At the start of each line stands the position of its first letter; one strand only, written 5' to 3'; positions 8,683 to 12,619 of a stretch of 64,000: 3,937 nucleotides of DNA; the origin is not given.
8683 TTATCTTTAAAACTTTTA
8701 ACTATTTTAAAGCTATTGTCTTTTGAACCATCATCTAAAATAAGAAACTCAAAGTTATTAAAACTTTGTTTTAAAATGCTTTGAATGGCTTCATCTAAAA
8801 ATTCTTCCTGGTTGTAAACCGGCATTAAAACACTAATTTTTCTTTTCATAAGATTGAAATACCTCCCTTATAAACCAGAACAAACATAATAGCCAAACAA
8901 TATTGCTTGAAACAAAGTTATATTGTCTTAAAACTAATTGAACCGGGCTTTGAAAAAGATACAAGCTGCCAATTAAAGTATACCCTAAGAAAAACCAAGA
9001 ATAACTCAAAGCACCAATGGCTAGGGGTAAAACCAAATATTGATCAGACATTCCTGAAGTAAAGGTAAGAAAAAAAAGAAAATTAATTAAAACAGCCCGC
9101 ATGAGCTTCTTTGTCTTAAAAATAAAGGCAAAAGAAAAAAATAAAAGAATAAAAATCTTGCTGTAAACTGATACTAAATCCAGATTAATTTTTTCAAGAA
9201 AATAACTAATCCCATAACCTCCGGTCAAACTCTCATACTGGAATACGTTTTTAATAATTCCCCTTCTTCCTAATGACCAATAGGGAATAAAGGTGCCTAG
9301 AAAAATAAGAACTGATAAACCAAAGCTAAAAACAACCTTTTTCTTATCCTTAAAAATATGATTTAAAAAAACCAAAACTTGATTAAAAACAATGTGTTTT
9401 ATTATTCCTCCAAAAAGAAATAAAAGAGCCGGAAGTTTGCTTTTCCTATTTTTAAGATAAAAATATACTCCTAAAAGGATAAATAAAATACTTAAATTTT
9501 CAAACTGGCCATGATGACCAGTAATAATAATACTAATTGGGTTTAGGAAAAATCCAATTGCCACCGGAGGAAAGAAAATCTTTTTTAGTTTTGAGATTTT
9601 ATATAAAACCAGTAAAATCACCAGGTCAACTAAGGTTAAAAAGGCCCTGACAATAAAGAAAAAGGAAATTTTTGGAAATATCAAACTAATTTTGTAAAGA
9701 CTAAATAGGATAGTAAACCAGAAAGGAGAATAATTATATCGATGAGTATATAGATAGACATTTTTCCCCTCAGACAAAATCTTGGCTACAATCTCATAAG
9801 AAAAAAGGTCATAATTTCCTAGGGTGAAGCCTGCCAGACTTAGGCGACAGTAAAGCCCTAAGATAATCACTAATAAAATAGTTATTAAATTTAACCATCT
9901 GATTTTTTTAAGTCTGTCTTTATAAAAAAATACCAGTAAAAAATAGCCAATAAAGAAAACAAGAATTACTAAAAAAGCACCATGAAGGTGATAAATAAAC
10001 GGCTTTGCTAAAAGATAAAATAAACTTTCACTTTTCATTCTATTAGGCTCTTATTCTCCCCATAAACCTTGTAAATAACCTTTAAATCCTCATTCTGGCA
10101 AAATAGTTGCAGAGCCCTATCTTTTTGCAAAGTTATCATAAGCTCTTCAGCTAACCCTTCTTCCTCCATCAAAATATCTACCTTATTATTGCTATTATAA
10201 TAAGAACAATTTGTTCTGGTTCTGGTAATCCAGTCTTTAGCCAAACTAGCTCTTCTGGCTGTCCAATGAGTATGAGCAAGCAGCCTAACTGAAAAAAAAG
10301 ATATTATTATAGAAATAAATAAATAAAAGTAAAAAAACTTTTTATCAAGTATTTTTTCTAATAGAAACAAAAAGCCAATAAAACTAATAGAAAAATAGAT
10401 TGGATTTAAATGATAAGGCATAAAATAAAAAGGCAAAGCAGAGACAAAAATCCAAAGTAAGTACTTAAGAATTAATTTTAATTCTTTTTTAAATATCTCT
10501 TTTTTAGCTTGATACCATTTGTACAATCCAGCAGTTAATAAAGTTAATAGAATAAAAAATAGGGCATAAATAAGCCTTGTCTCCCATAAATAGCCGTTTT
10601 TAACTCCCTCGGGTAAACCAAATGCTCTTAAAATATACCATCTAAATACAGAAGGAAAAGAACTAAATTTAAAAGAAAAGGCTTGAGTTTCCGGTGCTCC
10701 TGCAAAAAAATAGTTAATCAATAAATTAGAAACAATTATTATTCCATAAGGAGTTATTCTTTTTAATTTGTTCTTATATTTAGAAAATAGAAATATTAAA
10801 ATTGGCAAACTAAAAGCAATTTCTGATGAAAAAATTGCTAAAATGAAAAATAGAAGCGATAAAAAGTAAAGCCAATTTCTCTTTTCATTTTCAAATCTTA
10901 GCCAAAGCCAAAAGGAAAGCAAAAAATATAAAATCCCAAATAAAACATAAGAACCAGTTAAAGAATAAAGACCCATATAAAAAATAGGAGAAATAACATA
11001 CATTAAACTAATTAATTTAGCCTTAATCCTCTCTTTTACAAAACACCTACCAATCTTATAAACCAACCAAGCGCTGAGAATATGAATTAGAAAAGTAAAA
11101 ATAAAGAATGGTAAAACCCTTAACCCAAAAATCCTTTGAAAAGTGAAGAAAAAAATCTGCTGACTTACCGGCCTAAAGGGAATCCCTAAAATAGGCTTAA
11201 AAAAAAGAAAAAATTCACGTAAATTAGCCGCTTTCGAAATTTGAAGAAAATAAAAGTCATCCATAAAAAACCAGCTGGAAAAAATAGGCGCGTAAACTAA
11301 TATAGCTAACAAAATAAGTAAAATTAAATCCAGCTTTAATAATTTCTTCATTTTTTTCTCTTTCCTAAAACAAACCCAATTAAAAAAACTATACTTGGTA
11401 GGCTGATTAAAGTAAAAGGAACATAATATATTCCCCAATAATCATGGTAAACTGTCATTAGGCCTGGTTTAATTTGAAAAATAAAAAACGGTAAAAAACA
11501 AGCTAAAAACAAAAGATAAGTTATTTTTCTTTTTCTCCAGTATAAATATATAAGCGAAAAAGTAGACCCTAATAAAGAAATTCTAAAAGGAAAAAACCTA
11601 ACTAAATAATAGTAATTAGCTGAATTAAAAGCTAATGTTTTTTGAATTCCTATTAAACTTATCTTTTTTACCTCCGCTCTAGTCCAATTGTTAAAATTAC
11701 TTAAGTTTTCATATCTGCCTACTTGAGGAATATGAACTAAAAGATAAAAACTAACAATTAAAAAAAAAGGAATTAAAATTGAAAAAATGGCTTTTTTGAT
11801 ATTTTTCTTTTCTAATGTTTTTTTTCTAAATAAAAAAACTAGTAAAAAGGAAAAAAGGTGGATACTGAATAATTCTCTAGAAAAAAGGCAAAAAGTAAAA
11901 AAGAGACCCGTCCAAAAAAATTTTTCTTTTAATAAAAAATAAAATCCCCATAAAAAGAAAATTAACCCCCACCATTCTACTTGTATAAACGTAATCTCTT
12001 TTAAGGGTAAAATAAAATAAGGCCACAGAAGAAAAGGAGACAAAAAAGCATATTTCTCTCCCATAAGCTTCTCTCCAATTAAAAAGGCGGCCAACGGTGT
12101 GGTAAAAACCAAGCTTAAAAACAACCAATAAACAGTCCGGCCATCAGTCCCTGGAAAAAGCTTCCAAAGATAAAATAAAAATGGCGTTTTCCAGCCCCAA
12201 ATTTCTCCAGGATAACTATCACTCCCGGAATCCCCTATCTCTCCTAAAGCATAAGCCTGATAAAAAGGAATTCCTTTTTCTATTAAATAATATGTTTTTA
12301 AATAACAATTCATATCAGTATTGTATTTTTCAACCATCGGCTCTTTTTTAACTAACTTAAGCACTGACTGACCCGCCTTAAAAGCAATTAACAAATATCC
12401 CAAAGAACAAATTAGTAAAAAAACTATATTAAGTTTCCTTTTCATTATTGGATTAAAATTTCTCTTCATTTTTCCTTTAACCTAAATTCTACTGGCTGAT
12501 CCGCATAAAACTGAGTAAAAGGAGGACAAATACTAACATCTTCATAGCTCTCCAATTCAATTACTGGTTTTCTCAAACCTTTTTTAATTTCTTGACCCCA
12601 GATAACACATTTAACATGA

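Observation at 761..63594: About 57 kb co-directional glycosylation island lacking the canonical initiation, polymerisation and nucleotide-sugar-modifying genes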

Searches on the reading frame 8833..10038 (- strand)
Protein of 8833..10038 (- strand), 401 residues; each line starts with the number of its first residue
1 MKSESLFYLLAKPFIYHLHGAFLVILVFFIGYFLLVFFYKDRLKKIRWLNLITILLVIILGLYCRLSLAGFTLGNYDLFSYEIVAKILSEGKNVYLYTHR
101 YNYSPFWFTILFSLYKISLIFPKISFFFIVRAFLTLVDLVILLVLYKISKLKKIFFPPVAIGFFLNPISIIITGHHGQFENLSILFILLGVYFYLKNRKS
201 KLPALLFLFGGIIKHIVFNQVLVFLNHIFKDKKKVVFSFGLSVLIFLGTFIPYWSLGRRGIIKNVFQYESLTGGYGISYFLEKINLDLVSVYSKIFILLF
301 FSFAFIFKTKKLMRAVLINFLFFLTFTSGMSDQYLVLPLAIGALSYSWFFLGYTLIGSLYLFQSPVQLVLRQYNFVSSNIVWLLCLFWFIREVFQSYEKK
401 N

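Call 3: search_protein_families(library=pfam, proteins=[window:8833-10038:-], max_evalue=0.01)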
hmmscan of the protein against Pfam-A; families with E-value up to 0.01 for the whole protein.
window:8833-10038:- (401 aa): 0 families

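Call 15: search_protein_families(library=pfam, proteins=[window:8833-10038:-], max_evalue=10)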
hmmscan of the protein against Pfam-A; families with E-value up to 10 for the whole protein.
window:8833-10038:- (401 aa): 0 families

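Call 49: find_homologous_proteins(query=window:8833-10038:-, max_evalue=0.001)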
Query window:8833-10038:- (401 aa): 108 proteins with E <= 0.001 among 8000 candidates.
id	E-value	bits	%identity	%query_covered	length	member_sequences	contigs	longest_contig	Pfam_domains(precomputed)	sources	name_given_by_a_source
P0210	6.7e-248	841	100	100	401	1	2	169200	-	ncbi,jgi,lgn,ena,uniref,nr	ncbi:hypothetical protein COT75_01655 [Candidatus Beckwithbacteria bacterium CG10_big_fil_rev_8_21_1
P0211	3.2e-164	565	68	100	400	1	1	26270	-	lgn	-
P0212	1.7e-154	533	65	100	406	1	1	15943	-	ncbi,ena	-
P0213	1.8e-143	497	63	100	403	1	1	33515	-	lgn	-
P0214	1.6e-138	480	61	100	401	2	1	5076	-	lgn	-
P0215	2.3e-116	407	56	100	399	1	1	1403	-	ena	-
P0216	1.5e-115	405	53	100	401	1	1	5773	-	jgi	-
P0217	4.6e-104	367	50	90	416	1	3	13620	-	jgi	jgi:hypothetical protein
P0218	2.0e-99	352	51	97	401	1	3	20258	-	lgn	-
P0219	4.7e-96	341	50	97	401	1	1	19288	-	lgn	-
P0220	2.8e-84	302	49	82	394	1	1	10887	-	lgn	-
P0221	1.2e-79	287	42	99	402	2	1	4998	-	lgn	-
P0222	6.6e-76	274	46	94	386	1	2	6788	-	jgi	jgi:hypothetical protein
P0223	3.4e-75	272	46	85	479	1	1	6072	-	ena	-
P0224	1.2e-72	263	43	84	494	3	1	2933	-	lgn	-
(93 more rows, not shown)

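Call 52: search_solved_structures(query=A3, max_evalue=10)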
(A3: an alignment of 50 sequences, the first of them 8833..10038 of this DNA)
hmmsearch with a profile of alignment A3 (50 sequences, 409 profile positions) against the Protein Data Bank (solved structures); distinct sequences matched with E-value up to 10: 0.

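Call 53: search_protein_families(library=pfam, alignment_id=A3, max_evalue=0.01)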
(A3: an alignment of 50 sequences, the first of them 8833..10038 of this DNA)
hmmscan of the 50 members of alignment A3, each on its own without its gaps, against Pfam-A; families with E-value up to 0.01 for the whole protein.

A. member 1, window:8833-10038:- (401 aa): 0 families

B. families by the number of members that match (of 50 scanned): 3 families
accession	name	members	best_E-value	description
PF09594.16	GT87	4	9.4e-11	Glycosyltransferase family 87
PF02628.20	COX15-CtaA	1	0.0012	Cytochrome oxidase assembly protein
PF10785.14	NADH-u_ox-rdase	1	0.0013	NADH-ubiquinone oxidoreductase complex I, 21 kDa subunit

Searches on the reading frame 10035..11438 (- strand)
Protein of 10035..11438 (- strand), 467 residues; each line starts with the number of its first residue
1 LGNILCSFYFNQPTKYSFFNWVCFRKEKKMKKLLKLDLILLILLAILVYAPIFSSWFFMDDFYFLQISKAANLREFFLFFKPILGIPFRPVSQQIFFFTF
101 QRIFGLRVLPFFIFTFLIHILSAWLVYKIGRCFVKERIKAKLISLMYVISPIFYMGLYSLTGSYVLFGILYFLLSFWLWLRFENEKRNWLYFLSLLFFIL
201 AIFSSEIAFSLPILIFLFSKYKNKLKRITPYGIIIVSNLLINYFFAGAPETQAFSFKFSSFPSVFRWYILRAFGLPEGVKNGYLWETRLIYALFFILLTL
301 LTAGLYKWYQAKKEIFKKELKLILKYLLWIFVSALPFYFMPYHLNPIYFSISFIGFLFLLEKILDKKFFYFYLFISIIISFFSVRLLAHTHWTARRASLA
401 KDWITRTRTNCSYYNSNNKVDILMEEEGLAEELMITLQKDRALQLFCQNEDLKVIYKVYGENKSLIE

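Call 4: search_protein_families(library=pfam, proteins=[window:10035-11438:-], max_evalue=0.01)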
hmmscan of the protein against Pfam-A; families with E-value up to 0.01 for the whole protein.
window:10035-11438:- (467 aa): 0 families

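Call 15: search_protein_families(library=pfam, proteins=[window:10035-11438:-], max_evalue=10)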
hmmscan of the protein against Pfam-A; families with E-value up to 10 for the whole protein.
window:10035-11438:- (467 aa): 2 families
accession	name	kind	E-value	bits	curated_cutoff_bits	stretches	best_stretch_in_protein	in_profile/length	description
PF20134.4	DUF6524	-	0.091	13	27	1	9-50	17-57/131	Family of unknown function (DUF6524)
PF12103.14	Lipl32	-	0.13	12.3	25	1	363-422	27-87/179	Surface lipoprotein of Spirochaetales order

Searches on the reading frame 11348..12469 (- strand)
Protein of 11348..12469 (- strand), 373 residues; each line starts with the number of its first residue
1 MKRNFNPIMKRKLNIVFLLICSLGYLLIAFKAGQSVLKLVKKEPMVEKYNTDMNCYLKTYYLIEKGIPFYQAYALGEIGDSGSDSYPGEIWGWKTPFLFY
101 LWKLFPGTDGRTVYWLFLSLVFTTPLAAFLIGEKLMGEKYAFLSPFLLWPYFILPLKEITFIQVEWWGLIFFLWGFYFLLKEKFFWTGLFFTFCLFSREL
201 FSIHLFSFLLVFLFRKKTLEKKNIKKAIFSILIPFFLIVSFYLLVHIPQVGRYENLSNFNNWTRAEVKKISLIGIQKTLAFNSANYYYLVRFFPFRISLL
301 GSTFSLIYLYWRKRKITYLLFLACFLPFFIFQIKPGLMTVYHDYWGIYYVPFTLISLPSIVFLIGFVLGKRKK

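Call 4: search_protein_families(library=pfam, proteins=[window:11348-12469:-], max_evalue=0.01)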
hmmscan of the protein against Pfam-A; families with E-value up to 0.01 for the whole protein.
window:11348-12469:- (373 aa): 0 families

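Call 15: search_protein_families(library=pfam, proteins=[window:11348-12469:-], max_evalue=10)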
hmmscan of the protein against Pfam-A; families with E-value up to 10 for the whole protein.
window:11348-12469:- (373 aa): 1 family
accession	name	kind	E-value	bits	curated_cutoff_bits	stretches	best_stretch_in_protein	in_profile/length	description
PF19683.4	DUF6185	-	0.093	11.3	25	1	100-140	708-747/825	Family of unknown function (DUF6185)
